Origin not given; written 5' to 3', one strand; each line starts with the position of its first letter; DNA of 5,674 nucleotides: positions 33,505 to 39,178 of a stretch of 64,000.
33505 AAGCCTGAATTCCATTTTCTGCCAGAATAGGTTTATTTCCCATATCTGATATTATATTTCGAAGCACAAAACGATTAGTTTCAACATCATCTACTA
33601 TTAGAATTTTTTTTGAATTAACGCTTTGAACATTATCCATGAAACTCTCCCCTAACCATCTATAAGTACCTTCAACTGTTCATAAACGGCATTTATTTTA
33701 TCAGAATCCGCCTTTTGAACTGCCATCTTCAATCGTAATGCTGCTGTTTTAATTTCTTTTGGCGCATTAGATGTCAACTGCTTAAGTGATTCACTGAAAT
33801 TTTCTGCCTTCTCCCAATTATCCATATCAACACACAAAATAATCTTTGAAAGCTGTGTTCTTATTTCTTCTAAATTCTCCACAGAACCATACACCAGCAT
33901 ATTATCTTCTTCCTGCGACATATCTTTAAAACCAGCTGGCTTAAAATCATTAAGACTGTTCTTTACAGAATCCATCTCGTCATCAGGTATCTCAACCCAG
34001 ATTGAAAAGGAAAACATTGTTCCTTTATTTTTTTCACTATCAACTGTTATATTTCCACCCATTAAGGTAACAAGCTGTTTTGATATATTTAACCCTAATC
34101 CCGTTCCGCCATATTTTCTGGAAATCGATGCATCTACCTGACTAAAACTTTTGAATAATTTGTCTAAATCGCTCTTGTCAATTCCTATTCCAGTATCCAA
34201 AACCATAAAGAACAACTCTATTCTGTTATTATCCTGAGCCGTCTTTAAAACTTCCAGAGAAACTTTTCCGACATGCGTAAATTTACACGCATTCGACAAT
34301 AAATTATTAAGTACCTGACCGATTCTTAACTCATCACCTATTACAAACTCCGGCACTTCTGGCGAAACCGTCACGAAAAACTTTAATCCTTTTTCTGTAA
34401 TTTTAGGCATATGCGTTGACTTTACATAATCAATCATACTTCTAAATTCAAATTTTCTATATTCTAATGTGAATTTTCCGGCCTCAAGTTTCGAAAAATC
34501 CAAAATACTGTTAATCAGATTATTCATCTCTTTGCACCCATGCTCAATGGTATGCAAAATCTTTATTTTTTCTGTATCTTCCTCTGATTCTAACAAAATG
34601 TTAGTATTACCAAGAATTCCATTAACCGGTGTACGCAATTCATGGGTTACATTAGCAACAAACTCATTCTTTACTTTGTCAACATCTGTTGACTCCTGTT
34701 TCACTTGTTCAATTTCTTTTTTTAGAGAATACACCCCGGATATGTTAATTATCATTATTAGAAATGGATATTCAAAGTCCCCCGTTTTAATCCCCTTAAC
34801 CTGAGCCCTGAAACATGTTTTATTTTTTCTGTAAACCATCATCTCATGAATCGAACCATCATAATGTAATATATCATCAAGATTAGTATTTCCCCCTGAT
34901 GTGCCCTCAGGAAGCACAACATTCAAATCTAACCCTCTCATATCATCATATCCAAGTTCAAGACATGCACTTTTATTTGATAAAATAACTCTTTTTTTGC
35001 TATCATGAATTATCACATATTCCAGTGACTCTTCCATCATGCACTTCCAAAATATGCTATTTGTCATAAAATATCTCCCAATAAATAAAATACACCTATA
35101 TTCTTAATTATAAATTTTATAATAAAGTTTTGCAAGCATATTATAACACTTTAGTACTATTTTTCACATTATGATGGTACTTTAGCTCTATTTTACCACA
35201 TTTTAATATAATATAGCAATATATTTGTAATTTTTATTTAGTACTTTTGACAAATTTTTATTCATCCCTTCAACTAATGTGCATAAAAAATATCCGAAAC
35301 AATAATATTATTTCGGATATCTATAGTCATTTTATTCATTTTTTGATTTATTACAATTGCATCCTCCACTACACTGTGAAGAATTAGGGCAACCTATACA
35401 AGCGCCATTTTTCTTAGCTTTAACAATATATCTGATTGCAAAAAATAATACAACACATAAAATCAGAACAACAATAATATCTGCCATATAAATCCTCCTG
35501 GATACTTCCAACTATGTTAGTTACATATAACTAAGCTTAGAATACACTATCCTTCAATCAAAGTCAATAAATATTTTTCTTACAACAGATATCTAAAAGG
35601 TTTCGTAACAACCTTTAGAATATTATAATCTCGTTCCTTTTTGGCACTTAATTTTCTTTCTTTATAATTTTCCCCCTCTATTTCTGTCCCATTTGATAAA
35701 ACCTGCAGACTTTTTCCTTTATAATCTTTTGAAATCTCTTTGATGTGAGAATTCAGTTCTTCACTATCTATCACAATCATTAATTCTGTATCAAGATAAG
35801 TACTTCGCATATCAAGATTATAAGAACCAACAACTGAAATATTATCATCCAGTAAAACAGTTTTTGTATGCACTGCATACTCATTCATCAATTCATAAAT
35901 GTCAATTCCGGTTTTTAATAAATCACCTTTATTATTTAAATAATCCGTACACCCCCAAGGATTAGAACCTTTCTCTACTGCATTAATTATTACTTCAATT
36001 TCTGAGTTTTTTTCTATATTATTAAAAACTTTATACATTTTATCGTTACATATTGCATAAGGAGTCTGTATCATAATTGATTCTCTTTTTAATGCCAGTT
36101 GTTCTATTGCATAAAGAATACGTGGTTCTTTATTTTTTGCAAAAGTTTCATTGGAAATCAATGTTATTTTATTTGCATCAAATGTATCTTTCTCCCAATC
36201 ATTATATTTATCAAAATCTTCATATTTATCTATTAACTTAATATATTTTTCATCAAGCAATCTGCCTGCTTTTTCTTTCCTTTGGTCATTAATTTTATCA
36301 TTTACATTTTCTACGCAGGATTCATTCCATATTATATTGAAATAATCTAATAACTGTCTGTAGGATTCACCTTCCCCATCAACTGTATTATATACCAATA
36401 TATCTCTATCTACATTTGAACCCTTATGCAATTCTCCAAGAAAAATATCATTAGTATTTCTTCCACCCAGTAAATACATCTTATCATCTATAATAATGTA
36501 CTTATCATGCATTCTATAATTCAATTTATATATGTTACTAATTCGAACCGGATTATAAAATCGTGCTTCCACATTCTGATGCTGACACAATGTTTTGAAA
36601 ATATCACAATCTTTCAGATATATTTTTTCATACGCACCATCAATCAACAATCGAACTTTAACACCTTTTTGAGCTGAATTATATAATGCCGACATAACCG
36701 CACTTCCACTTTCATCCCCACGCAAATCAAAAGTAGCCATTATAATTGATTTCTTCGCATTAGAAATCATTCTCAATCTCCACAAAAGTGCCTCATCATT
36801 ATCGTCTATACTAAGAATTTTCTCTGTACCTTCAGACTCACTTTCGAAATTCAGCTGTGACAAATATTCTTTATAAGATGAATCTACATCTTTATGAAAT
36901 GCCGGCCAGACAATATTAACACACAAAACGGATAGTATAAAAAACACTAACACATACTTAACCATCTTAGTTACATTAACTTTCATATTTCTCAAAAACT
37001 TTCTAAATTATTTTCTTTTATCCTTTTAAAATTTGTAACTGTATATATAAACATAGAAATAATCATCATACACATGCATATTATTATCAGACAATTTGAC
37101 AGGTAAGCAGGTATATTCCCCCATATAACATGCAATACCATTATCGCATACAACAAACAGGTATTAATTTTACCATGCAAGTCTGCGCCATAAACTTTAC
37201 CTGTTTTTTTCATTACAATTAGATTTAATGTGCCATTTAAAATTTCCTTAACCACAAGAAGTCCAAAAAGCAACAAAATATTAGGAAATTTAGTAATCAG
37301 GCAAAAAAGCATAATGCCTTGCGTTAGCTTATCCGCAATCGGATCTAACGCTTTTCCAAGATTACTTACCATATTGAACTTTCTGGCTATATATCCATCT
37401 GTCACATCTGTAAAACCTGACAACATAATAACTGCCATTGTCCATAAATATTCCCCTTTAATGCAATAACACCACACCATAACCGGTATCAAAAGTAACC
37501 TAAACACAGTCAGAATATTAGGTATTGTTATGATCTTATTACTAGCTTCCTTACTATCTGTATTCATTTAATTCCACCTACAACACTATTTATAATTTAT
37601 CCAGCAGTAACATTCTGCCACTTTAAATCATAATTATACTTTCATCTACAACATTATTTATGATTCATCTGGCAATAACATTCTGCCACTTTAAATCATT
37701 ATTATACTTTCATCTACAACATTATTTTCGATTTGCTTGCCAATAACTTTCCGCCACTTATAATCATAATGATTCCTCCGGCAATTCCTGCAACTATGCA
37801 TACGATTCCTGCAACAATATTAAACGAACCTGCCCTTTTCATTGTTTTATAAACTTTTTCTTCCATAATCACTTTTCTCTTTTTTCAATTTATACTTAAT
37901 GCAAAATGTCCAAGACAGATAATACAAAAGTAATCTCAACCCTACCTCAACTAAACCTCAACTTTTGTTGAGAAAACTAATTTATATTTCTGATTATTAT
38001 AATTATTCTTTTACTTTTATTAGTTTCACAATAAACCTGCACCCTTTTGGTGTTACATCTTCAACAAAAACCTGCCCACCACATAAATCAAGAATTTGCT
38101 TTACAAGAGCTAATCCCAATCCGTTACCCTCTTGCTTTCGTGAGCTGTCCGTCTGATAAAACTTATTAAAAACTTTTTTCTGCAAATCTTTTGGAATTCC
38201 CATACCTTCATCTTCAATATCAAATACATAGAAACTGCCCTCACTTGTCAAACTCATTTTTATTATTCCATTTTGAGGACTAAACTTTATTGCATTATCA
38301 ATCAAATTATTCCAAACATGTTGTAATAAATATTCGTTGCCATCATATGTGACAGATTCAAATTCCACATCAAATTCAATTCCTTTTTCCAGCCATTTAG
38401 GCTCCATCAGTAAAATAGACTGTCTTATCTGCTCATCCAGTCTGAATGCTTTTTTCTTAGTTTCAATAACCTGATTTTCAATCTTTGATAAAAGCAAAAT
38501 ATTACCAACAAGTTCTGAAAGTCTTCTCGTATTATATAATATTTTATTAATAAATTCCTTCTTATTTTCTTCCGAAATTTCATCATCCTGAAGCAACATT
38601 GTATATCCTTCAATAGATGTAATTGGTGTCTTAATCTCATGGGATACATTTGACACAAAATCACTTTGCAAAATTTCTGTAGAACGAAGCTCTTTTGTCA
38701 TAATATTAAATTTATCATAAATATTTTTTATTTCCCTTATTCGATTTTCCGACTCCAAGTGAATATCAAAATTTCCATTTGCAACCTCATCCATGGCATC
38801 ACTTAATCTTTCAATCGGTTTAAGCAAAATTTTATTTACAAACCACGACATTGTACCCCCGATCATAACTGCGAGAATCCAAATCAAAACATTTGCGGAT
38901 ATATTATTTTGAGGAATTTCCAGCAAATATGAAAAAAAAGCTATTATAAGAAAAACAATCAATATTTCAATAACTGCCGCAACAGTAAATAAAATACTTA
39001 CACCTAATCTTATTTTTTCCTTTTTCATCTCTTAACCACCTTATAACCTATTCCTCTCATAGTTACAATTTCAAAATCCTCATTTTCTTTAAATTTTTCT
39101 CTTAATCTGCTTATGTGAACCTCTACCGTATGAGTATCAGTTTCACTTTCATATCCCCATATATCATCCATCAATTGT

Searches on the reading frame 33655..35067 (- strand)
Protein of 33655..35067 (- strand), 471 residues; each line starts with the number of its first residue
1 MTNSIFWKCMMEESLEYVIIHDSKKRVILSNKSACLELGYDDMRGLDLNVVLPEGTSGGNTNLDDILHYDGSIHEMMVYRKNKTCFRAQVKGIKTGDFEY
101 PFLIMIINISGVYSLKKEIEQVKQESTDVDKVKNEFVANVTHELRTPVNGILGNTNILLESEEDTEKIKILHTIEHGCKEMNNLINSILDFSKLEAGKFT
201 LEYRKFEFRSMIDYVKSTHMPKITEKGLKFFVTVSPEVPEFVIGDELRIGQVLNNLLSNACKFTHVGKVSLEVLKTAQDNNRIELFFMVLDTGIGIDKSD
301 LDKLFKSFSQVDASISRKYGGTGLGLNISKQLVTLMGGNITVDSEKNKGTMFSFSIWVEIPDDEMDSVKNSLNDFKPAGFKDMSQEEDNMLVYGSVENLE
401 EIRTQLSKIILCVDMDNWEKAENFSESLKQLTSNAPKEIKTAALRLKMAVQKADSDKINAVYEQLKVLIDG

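Call 8: search_protein_families(library=pfam, proteins=[window:33655-35067:-], max_evalue=0.001)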
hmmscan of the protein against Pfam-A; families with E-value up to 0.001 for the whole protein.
window:33655-35067:- (471 aa): 2 families
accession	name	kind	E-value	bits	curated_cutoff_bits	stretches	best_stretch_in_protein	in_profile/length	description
PF02518.31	HATPase_c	-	9.2e-27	94.1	26.4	1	244-357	1-108/111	Histidine kinase-, DNA gyrase B-, and HSP90-like ATPase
PF00512.31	HisKA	-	5.1e-19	68.5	26.9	1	133-197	2-66/66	His Kinase A (phospho-acceptor) domain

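Call 49: search_protein_families(library=ncbifam, proteins=[window:33655-35067:-], max_evalue=1e-10)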
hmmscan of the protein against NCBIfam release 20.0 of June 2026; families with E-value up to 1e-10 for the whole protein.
window:33655-35067:- (471 aa): 60 families (the best 25 are shown)
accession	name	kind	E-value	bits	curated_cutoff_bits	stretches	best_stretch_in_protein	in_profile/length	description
NF008318.0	PRK11107.1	equivalog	2.7e-82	277.3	890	1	118-369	278-529/920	two-component sensor histidine kinase BarA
TIGR02956.1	TMAO_torS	equivalog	3.1e-68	230.8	676.5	1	120-377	451-701/967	TMAO reductase system sensor histidine kinase/response regulator TorS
NF041947.1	LuxQ_Vibrio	equivalog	4e-67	226.8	1200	1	108-375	447-713/843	quorum-sensing autoinducer 2 sensor kinase/phosphatase LuxQ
NF045901.1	HisKinLetSLeg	equivalog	1.3e-64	218.7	1650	1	123-359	283-519/906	two-component system sensor histidine kinase LetS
NF008302.0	PRK11091.1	equivalog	9.2e-58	196.1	838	1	110-369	257-516/779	aerobic respiration two-component sensor histidine kinase ArcB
NF011874.0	PRK15347.1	equivalog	9.8e-58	195.9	852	1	117-357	382-613/921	two component system sensor kinase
NF008099.0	PRK10841.1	equivalog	2.6e-57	194.3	920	1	105-356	442-688/949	two-component system sensor histidine kinase RcsC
NF046044.1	PnpS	equivalog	5.1e-55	187.1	400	1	111-355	152-388/390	two-component system histidine kinase PnpS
NF038297.2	hybrid_HK_HrmK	equivalog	9.4e-53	179.8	725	1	113-430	215-532/607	hybrid histidine kinase/response regulator HrmK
TIGR02966.1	phoR_proteo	equivalog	2.2e-48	165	334.2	1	126-356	107-333/333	phosphate regulon sensor histidine kinase PhoR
NF047874.1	MASE3_PAS_HK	subfamily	5.8e-48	164.1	560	1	10-371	270-638/655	MASE3 domain-containing sensor histidine kinase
NF033092.0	HK_WalK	equivalog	4.1e-47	161.1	725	1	18-356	271-592/594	cell wall metabolism sensor histidine kinase WalK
NF047465.1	hybrid_HK_LvrA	exception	3e-43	147.9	1200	1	116-390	185-455/819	hybrid histidine kinase/response regulator LvrA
NF008543.0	PRK11466.1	equivalog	1.7e-42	145.3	982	1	115-370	426-674/914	TMAO reductase system sensor histidine kinase/response regulator TorS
NF041832.1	near_NosP_CTERM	subfamily_domain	1.6e-38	132.7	400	1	131-409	5-270/370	NahK/ErcS family hybrid sensor histidine kinase/response regulator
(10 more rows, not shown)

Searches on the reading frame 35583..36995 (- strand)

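Call 72: search_protein_families(library=pfam, proteins=[window:35583-36995:-], max_evalue=0.0001)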
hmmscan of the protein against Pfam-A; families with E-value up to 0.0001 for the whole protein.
window:35583-36995:- (471 aa): 2 families
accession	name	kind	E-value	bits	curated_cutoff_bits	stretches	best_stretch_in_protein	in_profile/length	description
PF13091.12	PLDc_2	-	3.6e-33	114.6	27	2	301-421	6-127/132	PLD-like domain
PF00614.28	PLDc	-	1.1e-07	32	21.9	0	373-398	3-28/28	Phospholipase D Active site motif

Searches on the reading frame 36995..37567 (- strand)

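Call 72: search_protein_families(library=pfam, proteins=[window:36995-37567:-], max_evalue=0.0001)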
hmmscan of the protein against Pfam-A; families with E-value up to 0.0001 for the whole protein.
window:36995-37567:- (191 aa): 1 family
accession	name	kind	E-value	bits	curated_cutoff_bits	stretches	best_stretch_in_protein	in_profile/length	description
PF01066.26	CDP-OH_P_transf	-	2.5e-34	119.3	22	1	14-169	2-151/152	CDP-alcohol phosphatidyltransferase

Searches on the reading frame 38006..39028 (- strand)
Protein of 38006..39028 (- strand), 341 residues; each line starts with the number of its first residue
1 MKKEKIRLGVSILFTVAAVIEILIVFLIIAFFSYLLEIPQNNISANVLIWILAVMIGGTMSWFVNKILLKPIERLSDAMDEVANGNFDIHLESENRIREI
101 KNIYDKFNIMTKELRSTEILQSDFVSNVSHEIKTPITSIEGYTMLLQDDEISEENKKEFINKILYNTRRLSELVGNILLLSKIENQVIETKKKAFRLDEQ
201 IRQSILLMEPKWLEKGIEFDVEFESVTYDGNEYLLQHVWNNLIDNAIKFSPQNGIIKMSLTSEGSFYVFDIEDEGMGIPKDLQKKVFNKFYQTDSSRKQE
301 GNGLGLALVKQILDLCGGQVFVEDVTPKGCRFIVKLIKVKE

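Call 72: search_protein_families(library=pfam, proteins=[window:38006-39028:-], max_evalue=0.0001)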
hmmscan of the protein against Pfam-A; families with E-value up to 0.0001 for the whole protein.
window:38006-39028:- (341 aa): 4 families
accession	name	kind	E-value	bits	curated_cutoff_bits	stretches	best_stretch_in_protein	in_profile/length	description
PF02518.31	HATPase_c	-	4.3e-26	92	26.4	1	231-336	2-107/111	Histidine kinase-, DNA gyrase B-, and HSP90-like ATPase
PF00512.31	HisKA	-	2.7e-18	66.2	26.9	1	121-185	2-65/66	His Kinase A (phospho-acceptor) domain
PF00672.30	HAMP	-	2.5e-08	34.6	25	1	64-115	2-52/53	HAMP domain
PF14501.12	HATPase_c_5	-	1.7e-06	28.3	22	1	235-322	6-88/102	GHKL domain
